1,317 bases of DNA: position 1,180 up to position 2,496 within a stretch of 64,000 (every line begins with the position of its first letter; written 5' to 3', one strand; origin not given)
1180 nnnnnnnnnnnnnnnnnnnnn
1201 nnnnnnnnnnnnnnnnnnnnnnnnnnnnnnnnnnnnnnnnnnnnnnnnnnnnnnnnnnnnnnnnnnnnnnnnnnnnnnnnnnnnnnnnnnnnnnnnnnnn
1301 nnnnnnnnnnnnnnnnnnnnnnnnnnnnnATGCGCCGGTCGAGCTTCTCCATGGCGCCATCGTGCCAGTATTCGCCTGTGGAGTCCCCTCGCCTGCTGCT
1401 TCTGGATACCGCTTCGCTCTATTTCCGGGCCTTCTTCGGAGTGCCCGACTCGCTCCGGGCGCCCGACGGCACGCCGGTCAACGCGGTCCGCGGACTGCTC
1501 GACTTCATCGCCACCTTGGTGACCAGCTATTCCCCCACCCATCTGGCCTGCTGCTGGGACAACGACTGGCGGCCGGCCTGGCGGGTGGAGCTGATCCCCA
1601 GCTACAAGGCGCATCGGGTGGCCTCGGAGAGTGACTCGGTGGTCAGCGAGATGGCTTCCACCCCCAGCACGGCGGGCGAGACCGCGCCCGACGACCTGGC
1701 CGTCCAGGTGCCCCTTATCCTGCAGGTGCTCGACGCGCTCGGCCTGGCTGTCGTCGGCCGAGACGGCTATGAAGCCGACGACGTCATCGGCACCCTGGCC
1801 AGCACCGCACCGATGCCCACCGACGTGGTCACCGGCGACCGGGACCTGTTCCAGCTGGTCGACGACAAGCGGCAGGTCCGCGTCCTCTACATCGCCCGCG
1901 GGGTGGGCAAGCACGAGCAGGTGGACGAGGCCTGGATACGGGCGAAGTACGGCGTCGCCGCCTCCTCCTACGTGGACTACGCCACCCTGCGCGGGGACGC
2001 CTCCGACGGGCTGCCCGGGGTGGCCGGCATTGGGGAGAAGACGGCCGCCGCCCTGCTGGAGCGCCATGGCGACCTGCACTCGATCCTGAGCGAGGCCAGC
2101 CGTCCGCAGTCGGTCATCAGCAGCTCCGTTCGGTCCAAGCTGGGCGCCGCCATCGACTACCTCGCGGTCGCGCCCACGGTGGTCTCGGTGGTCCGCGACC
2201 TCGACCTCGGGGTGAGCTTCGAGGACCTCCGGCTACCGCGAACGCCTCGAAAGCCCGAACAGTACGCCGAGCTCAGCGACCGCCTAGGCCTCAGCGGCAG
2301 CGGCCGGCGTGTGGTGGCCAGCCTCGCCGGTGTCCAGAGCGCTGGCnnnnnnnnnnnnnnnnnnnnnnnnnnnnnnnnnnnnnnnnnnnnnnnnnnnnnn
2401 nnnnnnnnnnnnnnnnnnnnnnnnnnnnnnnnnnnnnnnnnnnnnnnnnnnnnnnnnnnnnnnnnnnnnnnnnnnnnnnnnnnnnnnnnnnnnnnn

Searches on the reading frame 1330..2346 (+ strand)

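Call 13: search_protein_families(library=pfam, proteins=[window:1330-2346:+], max_evalue=0.001)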
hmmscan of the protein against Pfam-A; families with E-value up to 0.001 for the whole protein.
window:1330-2346:+ (339 aa): 2 families
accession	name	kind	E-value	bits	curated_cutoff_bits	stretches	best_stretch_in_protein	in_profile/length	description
PF02739.22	5_3_exonuc_N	-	2.7e-45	154.5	34.3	1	21-208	1-164/164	5'-3' exonuclease, N-terminal resolvase-like domain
PF01367.25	5_3_exonuc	-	1.6e-20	73.8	40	1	211-303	3-92/97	5'-3' exonuclease, C-terminal SAM fold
